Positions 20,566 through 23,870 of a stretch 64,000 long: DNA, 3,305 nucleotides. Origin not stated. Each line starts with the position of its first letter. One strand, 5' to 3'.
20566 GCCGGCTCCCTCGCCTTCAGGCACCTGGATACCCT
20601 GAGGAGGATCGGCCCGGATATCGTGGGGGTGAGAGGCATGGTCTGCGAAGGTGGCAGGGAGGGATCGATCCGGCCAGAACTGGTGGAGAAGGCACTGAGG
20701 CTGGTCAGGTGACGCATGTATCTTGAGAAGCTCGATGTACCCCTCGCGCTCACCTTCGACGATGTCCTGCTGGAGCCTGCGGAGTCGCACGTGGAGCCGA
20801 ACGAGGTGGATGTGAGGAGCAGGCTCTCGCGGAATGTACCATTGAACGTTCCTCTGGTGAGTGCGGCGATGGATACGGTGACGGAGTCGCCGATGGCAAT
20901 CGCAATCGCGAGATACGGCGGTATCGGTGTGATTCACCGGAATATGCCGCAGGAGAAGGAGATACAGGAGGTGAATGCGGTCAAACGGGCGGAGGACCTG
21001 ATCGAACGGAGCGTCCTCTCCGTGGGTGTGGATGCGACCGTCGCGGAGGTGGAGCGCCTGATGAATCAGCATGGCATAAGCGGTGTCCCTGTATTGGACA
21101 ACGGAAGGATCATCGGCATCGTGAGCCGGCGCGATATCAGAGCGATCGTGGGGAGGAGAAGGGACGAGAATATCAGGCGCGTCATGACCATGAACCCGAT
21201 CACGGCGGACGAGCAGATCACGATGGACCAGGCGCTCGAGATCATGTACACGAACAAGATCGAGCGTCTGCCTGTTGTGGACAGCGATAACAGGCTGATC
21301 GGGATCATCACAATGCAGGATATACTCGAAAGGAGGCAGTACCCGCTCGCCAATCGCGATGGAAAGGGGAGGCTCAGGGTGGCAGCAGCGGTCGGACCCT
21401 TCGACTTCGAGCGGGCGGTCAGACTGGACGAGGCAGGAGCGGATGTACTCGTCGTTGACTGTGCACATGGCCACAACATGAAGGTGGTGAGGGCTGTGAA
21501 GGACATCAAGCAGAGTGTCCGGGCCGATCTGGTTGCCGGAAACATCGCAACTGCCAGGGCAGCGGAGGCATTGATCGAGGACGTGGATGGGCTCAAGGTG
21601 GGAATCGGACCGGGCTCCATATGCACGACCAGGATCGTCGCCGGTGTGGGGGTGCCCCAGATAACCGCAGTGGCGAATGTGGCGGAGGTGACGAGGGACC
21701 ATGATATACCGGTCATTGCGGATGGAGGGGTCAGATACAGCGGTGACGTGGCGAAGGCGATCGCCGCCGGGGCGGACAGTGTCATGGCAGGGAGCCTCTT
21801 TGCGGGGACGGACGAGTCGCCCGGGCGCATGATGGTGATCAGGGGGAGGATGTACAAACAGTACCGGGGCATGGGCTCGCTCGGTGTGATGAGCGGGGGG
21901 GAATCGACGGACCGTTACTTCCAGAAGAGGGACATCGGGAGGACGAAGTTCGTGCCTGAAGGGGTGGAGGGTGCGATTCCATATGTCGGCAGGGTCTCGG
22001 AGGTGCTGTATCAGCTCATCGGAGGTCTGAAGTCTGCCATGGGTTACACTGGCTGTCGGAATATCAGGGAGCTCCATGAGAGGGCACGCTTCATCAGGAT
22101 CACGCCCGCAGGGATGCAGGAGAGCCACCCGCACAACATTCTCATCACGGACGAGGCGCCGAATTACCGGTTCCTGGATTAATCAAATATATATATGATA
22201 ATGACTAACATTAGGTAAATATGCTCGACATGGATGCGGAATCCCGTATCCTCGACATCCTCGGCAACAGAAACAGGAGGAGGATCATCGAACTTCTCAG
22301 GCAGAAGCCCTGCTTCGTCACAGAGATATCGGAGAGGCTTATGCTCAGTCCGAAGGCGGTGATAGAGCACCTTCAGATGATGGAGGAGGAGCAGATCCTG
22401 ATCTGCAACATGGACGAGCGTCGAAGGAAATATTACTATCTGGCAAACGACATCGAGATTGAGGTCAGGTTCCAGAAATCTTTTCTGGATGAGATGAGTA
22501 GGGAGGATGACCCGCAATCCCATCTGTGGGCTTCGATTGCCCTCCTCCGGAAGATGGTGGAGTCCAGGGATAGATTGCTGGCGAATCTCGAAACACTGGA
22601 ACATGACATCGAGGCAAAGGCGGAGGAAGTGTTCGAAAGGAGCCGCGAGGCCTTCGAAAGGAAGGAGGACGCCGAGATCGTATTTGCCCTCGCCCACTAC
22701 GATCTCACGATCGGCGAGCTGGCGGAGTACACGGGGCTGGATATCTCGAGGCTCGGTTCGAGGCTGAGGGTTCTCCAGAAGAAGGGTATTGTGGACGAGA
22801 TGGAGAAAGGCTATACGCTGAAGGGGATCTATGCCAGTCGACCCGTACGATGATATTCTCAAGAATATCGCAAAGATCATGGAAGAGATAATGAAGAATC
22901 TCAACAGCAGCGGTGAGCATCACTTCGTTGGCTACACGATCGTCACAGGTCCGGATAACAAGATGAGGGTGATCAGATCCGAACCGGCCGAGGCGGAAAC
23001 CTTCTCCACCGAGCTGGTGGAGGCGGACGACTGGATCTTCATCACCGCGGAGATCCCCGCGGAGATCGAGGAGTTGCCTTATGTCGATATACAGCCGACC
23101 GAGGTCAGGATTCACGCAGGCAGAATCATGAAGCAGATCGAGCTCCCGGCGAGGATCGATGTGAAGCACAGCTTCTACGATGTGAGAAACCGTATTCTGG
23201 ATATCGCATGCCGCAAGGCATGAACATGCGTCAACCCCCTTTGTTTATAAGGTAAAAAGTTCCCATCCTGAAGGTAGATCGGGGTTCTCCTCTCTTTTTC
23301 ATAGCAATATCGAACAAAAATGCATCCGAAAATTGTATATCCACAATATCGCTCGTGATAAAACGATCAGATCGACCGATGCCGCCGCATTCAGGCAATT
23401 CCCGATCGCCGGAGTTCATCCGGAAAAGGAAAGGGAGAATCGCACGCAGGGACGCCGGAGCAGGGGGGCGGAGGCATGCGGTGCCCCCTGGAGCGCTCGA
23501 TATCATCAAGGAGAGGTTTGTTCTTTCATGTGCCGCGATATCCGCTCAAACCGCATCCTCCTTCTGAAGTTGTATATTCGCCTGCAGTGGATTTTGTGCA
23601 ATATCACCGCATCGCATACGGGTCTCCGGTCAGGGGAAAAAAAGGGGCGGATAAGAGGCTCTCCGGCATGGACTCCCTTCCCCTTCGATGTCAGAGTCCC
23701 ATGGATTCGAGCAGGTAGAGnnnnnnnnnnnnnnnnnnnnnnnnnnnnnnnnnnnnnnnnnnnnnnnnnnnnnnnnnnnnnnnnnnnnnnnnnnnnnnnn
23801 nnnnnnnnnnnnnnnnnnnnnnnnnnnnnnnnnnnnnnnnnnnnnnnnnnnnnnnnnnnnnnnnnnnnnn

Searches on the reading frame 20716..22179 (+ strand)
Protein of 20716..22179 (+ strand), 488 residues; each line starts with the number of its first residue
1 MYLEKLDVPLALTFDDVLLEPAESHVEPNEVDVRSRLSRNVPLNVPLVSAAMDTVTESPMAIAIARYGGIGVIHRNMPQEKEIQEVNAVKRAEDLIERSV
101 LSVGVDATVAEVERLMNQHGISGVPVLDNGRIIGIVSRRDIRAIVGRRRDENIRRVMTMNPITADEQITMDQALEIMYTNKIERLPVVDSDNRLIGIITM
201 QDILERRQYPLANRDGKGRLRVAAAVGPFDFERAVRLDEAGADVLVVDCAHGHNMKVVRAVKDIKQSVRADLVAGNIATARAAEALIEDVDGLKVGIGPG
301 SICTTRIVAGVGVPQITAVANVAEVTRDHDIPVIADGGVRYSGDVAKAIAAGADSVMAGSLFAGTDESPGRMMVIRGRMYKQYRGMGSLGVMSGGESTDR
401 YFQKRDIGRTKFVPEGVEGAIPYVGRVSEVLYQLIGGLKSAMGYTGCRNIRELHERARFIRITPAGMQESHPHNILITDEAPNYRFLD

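Call 24: find_homologous_proteins(query=window:20716-22179:+, max_evalue=1e-50)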
Query window:20716-22179:+ (488 aa): 8000 proteins with E <= 1e-50 among 8000 candidates; the best 120 are listed.
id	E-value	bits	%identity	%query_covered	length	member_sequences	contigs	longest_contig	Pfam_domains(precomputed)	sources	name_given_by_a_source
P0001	0.0e+0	1059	100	100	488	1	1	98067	PF01070.25,PF00478.32,PF03060.22,PF00571.34,PF01645.24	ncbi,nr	ncbi:MAG: IMP dehydrogenase [Methanomicrobiales archaeon]|nr:IMP dehydrogenase [Methanomicrobiales a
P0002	2.7e-265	898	82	100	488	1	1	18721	PF01070.25,PF00478.32,PF03060.22,PF00571.34,PF01645.24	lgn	-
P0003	1.1e-256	870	79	100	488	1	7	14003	PF01070.25,PF00478.32,PF03060.22,PF00571.34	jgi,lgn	jgi:IMP dehydrogenase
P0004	2.7e-256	869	79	100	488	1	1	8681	PF01070.25,PF00478.32,PF03060.22,PF00571.34,PF01645.24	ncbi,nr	ncbi:MAG: IMP dehydrogenase [Methanomicrobiales archaeon]|nr:IMP dehydrogenase [Methanomicrobiales a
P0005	5.6e-252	854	77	100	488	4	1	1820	PF01070.25,PF00478.32,PF03060.22,PF00571.34,PF01645.24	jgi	jgi:IMP dehydrogenase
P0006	5.8e-252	854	77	100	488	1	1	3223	PF01070.25,PF00478.32,PF03060.22,PF00571.34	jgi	jgi:IMP dehydrogenase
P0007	6.7e-252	854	77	100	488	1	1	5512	PF01070.25,PF00478.32,PF03060.22,PF00571.34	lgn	-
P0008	1.6e-251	853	78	100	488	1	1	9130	PF01070.25,PF00478.32,PF03060.22,PF00571.34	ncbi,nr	ncbi:MAG: IMP dehydrogenase [Methanomicrobiales archaeon]|nr:IMP dehydrogenase [Methanomicrobiales a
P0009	3.1e-251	852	77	100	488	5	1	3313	PF01070.25,PF00478.32,PF03060.22,PF00571.34,PF01645.24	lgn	-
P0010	2.2e-249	846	77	100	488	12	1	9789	PF01070.25,PF00478.32,PF03060.22,PF00571.34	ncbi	-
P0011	1.7e-248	843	75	100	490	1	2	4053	PF01070.25,PF00478.32,PF03060.22,PF00571.34,PF01645.24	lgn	-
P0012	5.3e-248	841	77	100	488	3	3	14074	PF01070.25,PF00478.32,PF03060.22,PF00977.28,PF00571.34,PF01645.24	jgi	jgi:IMP dehydrogenase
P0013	3.5e-247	839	76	100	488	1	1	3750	PF01070.25,PF00478.32,PF03060.22,PF00571.34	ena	-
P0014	5.9e-247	838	78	100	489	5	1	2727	PF01070.25,PF00478.32,PF03060.22,PF00571.34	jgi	jgi:IMP dehydrogenase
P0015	2.4e-246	836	75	100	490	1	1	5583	PF01070.25,PF00478.32,PF03060.22,PF00977.28,PF00571.34,PF01645.24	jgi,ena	-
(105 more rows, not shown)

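Call 25: find_encoding_contigs(protein=P0002, flank=10000, max_places=4)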
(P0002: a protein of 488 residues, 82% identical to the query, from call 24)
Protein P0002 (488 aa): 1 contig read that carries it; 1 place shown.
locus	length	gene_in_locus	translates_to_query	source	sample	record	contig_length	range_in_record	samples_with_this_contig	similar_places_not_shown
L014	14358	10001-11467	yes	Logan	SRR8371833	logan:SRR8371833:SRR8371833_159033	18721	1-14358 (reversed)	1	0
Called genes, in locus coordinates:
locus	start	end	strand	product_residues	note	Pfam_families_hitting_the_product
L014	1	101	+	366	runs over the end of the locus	PF07690:MFS_1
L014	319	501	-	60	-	PF04945:YHS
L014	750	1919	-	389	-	PF01926:MMR_HSR1, PF02421:FeoB_N, PF08438:YGR210-like_G4, PF02824:TGS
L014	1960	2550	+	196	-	PF02887:PK_C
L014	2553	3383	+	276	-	PF25231:DUF7847, PF00375:SDF (weak)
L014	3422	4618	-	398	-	PF01940:DUF92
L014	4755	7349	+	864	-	PF00133:tRNA-synt_1, PF09334:tRNA-synt_1g, PF08264:Anticodon_1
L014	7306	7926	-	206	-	PF02223:Thymidylate_kin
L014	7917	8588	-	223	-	PF00977:His_biosynth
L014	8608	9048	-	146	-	-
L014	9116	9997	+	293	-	PF04476:4HFCP_synth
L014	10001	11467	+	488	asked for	PF00478:IMPDH, PF01070:FMN_dh (faint), PF00571:CBS, PF01645:Glu_synthase (weak), PF03060:NMO (weak)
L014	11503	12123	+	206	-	PF12802:MarR_2 (faint), PF01022:HTH_5, PF12840:HTH_20 (weak), PF13412:HTH_24 (faint), PF21476:PF0610-like_N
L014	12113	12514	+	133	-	-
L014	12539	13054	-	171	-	PF13646:HEAT_2, PF02985:HEAT (faint), PF13513:HEAT_EZ (faint), PF03130:HEAT_PBS (faint), PF12717:Cnd1 (faint), PF13646:HEAT_2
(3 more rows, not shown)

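Call 26: find_encoding_contigs(protein=P0003, flank=10000, max_places=6)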
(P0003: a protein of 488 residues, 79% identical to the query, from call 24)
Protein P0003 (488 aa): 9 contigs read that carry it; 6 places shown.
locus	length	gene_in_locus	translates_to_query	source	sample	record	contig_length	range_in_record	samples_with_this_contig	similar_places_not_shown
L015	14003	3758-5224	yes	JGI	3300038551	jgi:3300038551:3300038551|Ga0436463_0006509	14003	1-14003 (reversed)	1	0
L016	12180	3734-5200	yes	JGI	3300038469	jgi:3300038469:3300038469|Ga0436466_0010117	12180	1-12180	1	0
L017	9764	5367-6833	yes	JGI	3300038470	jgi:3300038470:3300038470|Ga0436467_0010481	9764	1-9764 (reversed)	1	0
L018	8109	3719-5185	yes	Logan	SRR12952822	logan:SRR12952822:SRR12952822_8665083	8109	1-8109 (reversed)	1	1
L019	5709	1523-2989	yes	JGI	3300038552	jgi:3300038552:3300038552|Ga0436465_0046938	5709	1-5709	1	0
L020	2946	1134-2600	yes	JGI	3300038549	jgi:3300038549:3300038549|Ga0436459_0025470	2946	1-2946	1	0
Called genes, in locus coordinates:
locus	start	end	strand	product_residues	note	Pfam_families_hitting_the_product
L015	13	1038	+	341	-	PF00133:tRNA-synt_1 (weak), PF08264:Anticodon_1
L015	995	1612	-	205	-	PF02223:Thymidylate_kin, PF13671:AAA_33 (faint)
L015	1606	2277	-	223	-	PF00977:His_biosynth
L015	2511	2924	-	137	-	PF02985:HEAT (faint), PF13513:HEAT_EZ (faint), PF13646:HEAT_2, PF03130:HEAT_PBS (weak)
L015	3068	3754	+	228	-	PF04476:4HFCP_synth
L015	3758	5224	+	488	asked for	PF00478:IMPDH, PF00571:CBS, PF03060:NMO, PF01070:FMN_dh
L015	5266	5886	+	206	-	PF01022:HTH_5, PF12840:HTH_20 (faint), PF21476:PF0610-like_N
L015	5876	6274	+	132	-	-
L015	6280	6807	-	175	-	-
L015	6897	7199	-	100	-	-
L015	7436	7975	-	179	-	-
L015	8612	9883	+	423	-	PF00682:HMGL-like, PF22617:HCS_D2, PF08502:LeuA_dimer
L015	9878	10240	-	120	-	PF01920:Prefoldin_2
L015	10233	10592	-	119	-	PF09341:Pcc1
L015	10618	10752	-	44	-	PF13248:Zn_ribbon_3 (weak), PF03604:Zn_ribbon_RPAB4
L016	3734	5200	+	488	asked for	PF00478:IMPDH, PF00571:CBS, PF03060:NMO, PF01070:FMN_dh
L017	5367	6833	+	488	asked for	PF00478:IMPDH, PF00571:CBS, PF03060:NMO, PF01070:FMN_dh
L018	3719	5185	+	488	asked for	PF00478:IMPDH, PF00571:CBS, PF03060:NMO, PF01070:FMN_dh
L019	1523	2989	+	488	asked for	PF00478:IMPDH, PF00571:CBS, PF03060:NMO, PF01070:FMN_dh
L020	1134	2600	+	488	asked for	PF00478:IMPDH, PF00571:CBS, PF03060:NMO, PF01070:FMN_dh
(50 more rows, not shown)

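Call 36: find_encoding_contigs(protein=P0001, flank=10000, max_places=3)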
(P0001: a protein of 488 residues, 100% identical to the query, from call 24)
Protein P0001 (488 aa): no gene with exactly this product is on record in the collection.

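Call 76: list_cluster_members(proteins=[P0001])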
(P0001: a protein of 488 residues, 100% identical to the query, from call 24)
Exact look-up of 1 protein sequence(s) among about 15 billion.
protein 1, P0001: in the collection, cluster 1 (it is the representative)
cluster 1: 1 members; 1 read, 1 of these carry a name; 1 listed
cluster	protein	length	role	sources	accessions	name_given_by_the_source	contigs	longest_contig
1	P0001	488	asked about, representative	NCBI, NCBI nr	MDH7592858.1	MAG: IMP dehydrogenase [Methanomicrobiales archaeon] | IMP dehydrogenase [Methanomicrobiales archaeon]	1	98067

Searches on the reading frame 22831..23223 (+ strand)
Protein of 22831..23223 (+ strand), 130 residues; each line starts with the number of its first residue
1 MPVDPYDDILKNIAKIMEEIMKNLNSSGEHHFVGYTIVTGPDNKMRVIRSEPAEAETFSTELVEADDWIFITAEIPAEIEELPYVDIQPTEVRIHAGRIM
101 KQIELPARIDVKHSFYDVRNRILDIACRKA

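Call 19: find_encoding_contigs(protein=window:22831-23220:+, flank=10000, max_places=10)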
Protein window:22831-23220:+ (130 aa): 1 contig read that carries it; 1 place shown.
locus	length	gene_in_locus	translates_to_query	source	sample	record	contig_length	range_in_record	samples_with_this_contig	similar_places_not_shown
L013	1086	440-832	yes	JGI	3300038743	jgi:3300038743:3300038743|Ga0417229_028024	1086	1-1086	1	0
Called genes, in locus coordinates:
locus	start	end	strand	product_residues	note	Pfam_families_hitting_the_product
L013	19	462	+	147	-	-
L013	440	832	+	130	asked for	-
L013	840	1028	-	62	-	-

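Call 49: search_protein_families(library=pfam, proteins=[window:22831-23223:+], max_evalue=0.001)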
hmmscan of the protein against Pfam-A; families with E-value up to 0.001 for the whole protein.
window:22831-23223:+ (130 aa): 0 families

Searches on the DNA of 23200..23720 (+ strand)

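Call 13: search_rna_families(source=window, start=23200, end=23720, threshold=evalue, max_evalue=10, show_alignments=3)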
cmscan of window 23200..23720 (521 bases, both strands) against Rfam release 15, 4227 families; matches with E-value up to 10: 2.
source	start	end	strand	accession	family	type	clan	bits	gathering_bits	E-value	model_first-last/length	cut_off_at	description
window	23484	23646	-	RF02142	HOXA11-AS1_6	Gene; lncRNA;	-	12.7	50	2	1-179/179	no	HOXA11 antisense RNA 1 conserved region 6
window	23401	23436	+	RF03050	RAGATH-25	Gene; sRNA;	-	12.7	49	2.5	1-50/50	no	RAGATH-25 RNA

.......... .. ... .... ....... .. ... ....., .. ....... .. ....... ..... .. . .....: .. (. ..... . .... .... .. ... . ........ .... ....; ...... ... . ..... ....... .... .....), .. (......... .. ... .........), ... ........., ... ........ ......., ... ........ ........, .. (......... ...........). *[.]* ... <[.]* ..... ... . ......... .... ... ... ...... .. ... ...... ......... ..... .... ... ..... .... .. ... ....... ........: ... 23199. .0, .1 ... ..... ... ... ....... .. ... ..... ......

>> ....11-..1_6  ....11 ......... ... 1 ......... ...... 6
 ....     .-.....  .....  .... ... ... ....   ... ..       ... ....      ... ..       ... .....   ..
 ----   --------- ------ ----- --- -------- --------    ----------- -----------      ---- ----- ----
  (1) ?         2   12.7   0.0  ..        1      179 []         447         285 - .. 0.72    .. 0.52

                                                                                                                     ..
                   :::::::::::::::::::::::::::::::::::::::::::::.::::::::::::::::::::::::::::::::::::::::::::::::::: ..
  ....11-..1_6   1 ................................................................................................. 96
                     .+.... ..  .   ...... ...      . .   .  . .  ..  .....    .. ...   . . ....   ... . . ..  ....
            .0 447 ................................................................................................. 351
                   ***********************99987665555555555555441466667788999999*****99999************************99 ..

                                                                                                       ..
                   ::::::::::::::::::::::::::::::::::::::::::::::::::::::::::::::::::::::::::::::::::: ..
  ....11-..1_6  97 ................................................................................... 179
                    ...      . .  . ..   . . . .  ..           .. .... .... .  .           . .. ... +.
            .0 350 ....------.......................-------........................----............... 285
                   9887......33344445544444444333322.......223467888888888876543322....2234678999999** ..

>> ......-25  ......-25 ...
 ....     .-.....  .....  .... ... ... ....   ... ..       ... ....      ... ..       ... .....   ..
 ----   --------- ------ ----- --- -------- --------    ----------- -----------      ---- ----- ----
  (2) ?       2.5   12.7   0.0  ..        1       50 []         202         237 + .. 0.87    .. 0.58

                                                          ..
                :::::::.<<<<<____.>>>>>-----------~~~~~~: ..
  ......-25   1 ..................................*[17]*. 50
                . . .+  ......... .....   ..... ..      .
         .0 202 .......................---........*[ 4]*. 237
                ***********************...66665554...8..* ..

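Call 63: search_dna_similar(query=window:23296-23510:+, collection=plasmids, mode=distant, max_evalue=0.01, max_rows=10)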
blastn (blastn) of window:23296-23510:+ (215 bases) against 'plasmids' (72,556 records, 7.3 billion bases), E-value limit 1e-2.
No match.

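Call 73: build_rna_model(alignment_id=A6, structure=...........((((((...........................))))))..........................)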
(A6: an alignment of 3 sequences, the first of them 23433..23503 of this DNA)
Model R1 built from alignment A6 (3 sequences, 76 columns); structure: as given.
model positions 72; base pairs 6; branch points 0; effective number of sequences 2.58; information 0.783 bits per position. Calibrated on 0.2 Mb of random sequence (short: E-values are rough).
structure used (alignment columns):
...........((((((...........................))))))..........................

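Call 74: search_with_rna_model(model_id=R1, source=window, filters=off, max_evalue=10)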
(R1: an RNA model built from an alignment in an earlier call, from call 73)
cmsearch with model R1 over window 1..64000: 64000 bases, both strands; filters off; matches with E-value up to 10: 21.
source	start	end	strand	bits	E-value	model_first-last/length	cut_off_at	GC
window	63630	63702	+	89.5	1.4e-19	1-72/72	no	0.7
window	23433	23504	+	88.1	3.1e-19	1-72/72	no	0.72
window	60568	60630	-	69.6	9.1e-15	1-72/72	no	0.63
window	15646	15712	-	14.8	0.16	1-72/72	no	0.57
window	8597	8658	+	13.1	0.4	1-72/72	no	0.66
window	30177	30211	+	11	1.3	10-47/72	no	0.63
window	32268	32291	+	11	1.3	1-72/72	no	0.71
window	13160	13182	-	10.8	1.4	1-72/72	no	0.61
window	2794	2821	+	10.2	2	15-42/72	no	0.75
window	11606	11649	+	10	2.3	1-72/72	no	0.64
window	44107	44136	+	9.3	3.4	1-72/72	no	0.67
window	3619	3650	-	9.1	3.6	13-44/72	no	0.66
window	56597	56640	+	8.4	5.4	1-72/72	no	0.5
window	38543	38600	-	8.3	5.8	1-72/72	no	0.57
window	12161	12212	-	8.3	5.9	1-72/72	no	0.54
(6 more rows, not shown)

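Call 75: search_with_rna_model(model_id=R1, sources=[L013, L014, L015, L017, L018, L023, L024, L025, L026], filters=off, max_evalue=10)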
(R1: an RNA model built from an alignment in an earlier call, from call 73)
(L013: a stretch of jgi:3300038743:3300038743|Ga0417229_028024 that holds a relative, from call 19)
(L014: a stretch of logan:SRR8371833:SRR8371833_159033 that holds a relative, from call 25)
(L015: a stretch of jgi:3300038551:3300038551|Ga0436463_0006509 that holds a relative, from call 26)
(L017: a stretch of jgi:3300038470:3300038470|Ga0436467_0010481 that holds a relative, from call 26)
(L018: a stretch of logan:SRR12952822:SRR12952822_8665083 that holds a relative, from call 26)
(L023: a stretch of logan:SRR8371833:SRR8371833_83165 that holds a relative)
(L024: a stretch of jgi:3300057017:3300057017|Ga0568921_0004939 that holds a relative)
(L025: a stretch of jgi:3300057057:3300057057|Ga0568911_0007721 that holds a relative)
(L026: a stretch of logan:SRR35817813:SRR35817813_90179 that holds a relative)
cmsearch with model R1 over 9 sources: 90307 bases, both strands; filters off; matches with E-value up to 10: 24.
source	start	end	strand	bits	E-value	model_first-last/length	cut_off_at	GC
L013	1053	1086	+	27.8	0.00016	12-45/72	no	0.76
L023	3313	3347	-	14.4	0.28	1-72/72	no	0.63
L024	3376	3397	+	11.9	1.1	1-72/72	no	0.41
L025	3372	3393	+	11.9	1.1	1-72/72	no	0.41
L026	3305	3326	+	11.9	1.1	1-72/72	no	0.41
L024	2190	2219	-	10.7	2.1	1-72/72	no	0.47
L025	2186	2215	-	10.7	2.1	1-72/72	no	0.47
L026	2119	2148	-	10.7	2.1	1-72/72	no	0.47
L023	12369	12418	-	10.5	2.4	1-72/72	no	0.76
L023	13550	13613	+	10.2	2.8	10-65/72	no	0.62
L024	8846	8886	-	10.1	3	1-72/72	no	0.59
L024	7864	7895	+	9.6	4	1-72/72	no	0.56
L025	7860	7891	+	9.6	4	1-72/72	no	0.56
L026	7793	7824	+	9.6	4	1-72/72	no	0.56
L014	12808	12836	-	9.4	4.5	1-72/72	no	0.55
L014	5113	5167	+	9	5.4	1-72/72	no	0.6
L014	8637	8674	-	9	5.6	10-49/72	no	0.71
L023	2684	2737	-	8.2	8.8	1-72/72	no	0.74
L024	4893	4922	+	8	9.4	14-43/72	no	0.77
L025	4889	4918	+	8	9.4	14-43/72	no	0.77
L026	4822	4851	+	8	9.4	14-43/72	no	0.77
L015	3805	3872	-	8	9.7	1-72/72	no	0.53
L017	5414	5481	-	8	9.7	1-72/72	no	0.53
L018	3766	3833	-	8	9.7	1-72/72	no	0.53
